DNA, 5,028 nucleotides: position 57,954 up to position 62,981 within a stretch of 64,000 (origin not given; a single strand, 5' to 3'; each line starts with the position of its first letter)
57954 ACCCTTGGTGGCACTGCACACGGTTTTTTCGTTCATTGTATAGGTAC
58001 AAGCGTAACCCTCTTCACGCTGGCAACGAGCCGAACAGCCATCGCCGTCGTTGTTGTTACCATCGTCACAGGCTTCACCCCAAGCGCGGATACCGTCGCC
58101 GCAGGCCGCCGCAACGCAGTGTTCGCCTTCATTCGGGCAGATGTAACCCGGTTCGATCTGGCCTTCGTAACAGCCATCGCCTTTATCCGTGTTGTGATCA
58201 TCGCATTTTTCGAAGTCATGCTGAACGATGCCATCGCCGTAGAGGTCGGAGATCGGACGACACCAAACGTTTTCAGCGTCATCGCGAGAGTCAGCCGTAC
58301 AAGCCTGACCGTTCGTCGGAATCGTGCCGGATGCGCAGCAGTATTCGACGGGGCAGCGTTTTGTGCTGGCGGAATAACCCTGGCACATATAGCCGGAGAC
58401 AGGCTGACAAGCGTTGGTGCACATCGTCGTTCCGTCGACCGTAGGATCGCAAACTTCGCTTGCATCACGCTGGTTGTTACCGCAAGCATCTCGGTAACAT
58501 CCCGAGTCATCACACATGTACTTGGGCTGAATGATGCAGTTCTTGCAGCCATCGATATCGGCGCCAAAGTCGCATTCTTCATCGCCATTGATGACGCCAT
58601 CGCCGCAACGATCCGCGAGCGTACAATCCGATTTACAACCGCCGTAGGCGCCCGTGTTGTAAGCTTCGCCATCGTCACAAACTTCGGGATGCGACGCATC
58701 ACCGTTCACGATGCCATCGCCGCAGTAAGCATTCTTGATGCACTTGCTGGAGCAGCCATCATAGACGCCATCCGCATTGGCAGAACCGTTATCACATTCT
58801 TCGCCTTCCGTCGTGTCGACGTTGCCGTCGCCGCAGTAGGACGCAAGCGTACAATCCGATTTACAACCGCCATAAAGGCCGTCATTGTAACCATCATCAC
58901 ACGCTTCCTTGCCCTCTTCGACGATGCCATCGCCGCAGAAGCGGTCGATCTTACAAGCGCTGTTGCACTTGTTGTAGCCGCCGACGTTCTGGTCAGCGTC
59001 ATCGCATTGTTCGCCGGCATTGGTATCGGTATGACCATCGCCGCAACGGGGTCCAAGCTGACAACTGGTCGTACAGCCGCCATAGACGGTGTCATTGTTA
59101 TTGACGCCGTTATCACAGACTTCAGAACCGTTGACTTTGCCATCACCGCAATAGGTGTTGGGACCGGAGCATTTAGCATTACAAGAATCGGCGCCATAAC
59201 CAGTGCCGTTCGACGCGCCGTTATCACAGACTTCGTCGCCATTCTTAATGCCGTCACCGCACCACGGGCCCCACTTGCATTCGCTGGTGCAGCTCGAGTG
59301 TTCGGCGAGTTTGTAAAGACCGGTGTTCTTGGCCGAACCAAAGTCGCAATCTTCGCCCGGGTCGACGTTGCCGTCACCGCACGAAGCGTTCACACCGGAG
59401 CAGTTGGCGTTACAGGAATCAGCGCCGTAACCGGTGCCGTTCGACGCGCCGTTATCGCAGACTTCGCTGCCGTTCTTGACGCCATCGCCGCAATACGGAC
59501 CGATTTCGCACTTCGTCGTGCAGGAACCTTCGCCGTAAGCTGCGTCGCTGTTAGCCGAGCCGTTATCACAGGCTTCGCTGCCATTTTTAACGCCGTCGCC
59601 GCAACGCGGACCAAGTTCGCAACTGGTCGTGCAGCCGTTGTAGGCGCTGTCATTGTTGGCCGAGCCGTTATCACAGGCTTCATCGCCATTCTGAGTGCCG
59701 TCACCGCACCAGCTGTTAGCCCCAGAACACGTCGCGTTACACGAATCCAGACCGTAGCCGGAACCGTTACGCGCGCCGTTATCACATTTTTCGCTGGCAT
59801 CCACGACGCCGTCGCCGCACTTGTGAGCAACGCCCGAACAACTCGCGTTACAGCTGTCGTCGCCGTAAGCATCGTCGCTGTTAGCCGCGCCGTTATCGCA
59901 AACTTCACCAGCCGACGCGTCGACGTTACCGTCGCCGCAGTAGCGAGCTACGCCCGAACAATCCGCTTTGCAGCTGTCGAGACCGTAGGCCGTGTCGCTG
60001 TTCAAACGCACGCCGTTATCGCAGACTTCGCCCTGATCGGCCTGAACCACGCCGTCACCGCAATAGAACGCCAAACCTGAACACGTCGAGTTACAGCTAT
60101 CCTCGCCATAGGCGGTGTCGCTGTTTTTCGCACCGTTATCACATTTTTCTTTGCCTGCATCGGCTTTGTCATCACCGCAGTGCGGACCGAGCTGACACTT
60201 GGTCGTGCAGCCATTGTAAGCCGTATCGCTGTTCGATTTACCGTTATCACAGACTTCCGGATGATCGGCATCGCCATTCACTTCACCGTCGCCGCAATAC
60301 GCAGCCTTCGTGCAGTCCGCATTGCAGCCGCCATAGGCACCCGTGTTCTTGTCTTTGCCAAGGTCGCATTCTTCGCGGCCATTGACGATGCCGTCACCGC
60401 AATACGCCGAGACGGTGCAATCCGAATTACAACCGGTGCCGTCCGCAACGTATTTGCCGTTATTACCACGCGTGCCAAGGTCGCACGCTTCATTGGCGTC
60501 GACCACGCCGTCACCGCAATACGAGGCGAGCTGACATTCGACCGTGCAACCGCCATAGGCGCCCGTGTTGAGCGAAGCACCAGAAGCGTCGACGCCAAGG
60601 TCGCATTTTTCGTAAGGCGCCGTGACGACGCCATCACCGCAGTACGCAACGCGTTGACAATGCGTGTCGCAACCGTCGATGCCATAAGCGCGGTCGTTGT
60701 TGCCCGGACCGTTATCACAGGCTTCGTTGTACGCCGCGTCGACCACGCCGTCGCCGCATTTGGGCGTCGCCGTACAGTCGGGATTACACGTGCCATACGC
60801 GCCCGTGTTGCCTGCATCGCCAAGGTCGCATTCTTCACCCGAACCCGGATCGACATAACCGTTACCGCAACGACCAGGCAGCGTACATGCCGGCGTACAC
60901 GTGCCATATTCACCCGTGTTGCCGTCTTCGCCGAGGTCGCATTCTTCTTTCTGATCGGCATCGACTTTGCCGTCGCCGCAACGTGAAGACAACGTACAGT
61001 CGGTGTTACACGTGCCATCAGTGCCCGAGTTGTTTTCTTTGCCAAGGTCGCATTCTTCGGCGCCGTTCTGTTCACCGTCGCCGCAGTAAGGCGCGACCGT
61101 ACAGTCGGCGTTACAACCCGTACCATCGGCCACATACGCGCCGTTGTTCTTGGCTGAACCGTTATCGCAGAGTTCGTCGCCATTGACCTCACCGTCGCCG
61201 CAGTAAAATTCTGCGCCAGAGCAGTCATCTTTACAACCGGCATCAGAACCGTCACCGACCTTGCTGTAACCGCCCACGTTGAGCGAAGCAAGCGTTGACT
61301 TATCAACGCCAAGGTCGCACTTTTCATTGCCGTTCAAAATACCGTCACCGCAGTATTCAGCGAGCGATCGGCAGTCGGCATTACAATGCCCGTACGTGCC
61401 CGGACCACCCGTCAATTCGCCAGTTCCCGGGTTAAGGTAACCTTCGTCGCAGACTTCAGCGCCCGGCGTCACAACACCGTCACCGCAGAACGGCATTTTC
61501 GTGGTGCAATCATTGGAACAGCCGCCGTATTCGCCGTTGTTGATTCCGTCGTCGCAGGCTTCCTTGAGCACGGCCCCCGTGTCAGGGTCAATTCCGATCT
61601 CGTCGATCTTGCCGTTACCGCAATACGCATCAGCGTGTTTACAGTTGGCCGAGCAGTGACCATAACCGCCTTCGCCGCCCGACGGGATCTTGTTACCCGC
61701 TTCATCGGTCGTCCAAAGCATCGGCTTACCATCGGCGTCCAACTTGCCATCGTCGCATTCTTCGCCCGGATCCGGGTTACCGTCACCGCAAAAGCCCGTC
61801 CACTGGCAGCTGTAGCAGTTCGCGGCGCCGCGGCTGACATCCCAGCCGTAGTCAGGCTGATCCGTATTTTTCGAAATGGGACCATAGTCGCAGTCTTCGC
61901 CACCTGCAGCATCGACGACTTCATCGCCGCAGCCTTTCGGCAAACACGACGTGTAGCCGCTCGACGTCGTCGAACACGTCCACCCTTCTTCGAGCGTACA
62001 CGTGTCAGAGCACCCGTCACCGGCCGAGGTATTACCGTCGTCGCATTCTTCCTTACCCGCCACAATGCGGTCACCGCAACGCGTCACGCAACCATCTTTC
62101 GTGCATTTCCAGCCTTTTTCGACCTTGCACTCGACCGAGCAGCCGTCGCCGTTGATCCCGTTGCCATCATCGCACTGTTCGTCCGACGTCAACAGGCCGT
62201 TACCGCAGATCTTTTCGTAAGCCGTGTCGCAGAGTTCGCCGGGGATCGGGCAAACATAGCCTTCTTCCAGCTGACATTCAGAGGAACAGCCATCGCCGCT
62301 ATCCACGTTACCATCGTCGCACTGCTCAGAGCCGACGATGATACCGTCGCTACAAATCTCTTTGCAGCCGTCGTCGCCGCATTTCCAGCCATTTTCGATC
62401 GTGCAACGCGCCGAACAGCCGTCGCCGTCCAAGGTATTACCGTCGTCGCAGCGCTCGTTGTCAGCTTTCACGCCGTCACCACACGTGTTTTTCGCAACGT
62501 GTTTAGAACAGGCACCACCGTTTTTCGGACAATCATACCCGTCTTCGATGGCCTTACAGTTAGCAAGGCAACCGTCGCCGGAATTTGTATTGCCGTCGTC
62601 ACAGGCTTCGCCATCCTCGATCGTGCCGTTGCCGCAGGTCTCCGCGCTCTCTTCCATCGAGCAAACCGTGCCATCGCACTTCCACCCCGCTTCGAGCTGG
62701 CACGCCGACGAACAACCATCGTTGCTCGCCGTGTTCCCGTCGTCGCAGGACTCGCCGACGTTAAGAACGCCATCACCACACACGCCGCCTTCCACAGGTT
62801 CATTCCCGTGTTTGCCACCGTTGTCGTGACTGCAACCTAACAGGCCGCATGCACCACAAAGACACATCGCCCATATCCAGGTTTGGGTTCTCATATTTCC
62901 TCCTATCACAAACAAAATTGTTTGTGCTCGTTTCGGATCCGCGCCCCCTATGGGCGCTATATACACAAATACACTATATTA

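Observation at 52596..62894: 3432-aa cysteine-rich repeat lipoprotein with central fibro-slime/PA14-like domain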

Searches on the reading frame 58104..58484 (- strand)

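Call 33: search_protein_families(library=pfam, proteins=[window:58104-58484:-], max_evalue=1)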
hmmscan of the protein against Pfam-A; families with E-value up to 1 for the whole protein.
window:58104-58484:- (127 aa): 1 family
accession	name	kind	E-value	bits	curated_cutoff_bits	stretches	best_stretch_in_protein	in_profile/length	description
PF13948.11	DUF4215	-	3.8e-05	24.3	27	1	83-107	22-45/47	Domain of unknown function (DUF4215)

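Call 34: search_protein_families(library=ncbifam, proteins=[window:58104-58484:-], max_evalue=1)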
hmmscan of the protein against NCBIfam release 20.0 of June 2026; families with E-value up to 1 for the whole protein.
window:58104-58484:- (127 aa): 2 families
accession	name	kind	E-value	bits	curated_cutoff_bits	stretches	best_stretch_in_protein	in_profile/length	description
TIGR02232.1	myxo_disulf_rpt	repeat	1.4e-09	37.6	20.8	2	83-116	5-38/38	cysteine-rich acidic repeat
TIGR01194.1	cyc_pep_trnsptr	subfamily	0.24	9.9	286.2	1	48-91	391-435/554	cyclic peptide export ABC transporter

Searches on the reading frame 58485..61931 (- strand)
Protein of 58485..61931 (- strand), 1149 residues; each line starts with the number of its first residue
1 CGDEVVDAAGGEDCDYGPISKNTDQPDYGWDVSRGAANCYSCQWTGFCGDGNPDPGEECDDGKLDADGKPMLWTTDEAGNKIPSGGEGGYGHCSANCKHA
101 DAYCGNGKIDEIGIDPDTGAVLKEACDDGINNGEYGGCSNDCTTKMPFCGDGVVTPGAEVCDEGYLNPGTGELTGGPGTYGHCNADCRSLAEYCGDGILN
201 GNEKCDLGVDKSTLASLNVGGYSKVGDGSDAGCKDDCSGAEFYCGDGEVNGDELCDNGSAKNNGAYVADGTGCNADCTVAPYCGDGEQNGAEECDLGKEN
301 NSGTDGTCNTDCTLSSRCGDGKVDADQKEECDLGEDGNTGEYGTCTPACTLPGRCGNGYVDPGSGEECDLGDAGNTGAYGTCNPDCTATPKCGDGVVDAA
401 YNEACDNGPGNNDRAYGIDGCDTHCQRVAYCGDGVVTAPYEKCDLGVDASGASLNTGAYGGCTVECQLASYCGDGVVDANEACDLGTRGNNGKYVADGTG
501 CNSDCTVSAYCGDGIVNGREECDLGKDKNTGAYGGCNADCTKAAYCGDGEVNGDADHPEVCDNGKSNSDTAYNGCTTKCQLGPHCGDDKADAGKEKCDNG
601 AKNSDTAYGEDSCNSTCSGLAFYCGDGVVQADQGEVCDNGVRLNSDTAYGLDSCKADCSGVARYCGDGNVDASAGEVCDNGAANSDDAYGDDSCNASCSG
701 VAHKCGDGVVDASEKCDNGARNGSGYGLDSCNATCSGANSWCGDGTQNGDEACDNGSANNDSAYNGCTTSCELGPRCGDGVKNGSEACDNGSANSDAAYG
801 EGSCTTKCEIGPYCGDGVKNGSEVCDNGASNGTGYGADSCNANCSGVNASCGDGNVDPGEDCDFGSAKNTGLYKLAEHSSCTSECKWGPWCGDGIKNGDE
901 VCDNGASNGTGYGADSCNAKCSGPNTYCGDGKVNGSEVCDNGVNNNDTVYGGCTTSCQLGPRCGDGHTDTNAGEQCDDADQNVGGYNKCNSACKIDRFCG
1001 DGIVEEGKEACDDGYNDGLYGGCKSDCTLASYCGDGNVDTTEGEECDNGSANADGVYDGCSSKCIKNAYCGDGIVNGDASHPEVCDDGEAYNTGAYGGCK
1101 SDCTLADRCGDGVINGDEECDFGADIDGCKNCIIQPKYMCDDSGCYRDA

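Call 33: search_protein_families(library=pfam, proteins=[window:58485-61931:-], max_evalue=1)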
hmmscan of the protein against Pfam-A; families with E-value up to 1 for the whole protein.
window:58485-61931:- (1149 aa): 1 family
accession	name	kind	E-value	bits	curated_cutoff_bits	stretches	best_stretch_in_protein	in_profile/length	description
PF13948.11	DUF4215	-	4.4e-27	94.6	27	9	183-210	10-37/47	Domain of unknown function (DUF4215)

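Call 34: search_protein_families(library=ncbifam, proteins=[window:58485-61931:-], max_evalue=1)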
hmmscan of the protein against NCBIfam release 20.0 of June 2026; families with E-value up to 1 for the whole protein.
window:58485-61931:- (1149 aa): 1 family
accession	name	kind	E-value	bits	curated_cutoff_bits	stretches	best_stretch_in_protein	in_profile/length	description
TIGR02232.1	myxo_disulf_rpt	repeat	2.1e-17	62.6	20.8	12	510-541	3-31/38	cysteine-rich acidic repeat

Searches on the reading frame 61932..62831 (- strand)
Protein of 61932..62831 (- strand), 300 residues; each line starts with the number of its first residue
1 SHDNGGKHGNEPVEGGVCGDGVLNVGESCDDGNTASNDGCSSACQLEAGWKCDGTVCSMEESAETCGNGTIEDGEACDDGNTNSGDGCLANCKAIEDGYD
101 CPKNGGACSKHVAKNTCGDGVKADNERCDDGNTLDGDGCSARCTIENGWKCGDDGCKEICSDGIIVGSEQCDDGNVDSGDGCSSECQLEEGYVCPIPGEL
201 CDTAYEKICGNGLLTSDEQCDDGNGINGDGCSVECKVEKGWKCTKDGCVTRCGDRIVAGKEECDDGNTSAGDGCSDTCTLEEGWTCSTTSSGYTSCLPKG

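Call 33: search_protein_families(library=pfam, proteins=[window:61932-62831:-], max_evalue=1)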
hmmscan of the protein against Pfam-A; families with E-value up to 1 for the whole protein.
window:61932-62831:- (300 aa): 2 families
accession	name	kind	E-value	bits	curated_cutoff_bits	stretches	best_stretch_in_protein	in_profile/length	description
PF13948.11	DUF4215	-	1.2e-49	166.8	27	6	234-278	3-46/47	Domain of unknown function (DUF4215)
PF25241.1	LDLRAD1_C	-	0.18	12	29.2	1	281-299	5-23/40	LDLRAD1-like, C-terminal domain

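Call 34: search_protein_families(library=ncbifam, proteins=[window:61932-62831:-], max_evalue=1)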
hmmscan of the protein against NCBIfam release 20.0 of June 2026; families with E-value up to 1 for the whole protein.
window:61932-62831:- (300 aa): 1 family
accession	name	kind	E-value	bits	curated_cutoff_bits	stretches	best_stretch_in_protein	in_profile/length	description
TIGR02232.1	myxo_disulf_rpt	repeat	7.4e-86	281.7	20.8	6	250-286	2-38/38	cysteine-rich acidic repeat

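Call 77: search_solved_structures(query=window:61932-62780:-, max_evalue=10, show_alignments=4)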
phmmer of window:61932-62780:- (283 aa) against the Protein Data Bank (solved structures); distinct sequences matched with E-value up to 10: 1.
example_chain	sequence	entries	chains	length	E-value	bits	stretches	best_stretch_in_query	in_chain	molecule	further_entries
2i47_A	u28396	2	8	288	0.22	14.2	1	35-64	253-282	ADAM 17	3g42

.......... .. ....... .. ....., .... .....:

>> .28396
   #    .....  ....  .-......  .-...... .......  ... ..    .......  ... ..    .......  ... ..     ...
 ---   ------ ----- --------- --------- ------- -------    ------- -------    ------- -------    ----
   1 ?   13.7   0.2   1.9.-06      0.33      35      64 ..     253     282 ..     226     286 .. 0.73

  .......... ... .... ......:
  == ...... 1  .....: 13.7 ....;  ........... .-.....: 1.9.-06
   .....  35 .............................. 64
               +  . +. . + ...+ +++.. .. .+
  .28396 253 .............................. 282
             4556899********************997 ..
